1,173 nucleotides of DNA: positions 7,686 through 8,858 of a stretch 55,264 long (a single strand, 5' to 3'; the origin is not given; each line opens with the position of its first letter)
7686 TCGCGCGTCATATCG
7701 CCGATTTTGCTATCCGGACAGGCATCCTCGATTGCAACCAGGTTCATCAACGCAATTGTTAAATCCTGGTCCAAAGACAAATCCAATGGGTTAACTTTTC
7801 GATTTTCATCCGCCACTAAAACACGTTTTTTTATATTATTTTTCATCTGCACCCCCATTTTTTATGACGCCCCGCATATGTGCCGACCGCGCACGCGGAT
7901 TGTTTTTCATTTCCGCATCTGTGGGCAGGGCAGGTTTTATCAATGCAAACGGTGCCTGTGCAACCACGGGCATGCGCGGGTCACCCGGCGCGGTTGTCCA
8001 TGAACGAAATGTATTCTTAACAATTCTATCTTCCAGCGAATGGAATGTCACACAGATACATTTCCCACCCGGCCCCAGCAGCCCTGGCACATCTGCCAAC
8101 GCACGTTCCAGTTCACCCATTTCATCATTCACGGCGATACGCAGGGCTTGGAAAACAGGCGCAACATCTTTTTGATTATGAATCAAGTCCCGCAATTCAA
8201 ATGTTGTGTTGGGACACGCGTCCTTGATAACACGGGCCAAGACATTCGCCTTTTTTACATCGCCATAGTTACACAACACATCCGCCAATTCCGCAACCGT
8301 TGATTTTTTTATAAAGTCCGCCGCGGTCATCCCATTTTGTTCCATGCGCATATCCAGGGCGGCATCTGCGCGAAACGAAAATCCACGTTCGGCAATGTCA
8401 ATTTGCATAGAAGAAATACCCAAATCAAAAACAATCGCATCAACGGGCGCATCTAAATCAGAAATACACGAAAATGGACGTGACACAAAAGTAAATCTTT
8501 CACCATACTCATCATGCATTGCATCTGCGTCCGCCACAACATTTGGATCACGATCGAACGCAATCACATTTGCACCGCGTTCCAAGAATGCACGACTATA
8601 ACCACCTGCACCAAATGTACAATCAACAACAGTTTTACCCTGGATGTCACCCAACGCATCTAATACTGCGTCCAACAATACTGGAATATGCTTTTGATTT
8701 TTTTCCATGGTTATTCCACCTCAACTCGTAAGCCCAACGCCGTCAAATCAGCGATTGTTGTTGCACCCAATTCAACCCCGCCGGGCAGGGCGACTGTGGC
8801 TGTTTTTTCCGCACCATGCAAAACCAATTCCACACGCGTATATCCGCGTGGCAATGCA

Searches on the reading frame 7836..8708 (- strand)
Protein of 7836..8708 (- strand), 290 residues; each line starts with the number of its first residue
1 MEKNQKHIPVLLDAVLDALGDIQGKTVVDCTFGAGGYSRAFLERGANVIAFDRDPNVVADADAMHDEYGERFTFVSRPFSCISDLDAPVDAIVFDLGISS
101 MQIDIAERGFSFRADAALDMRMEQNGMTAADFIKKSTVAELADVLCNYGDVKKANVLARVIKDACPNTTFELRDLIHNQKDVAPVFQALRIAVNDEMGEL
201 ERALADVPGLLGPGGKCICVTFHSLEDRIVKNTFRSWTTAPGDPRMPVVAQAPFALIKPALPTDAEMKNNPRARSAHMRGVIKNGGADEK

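Call 22: search_protein_families(library=pfam, proteins=[window:7836-8708:-], max_evalue=0.00001)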
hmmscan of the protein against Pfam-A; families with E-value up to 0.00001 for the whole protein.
window:7836-8708:- (290 aa): 1 family
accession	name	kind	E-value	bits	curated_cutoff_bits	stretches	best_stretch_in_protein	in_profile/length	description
PF01795.25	Methyltransf_5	-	5.6e-70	236.7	27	1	5-281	2-306/309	MraW methylase family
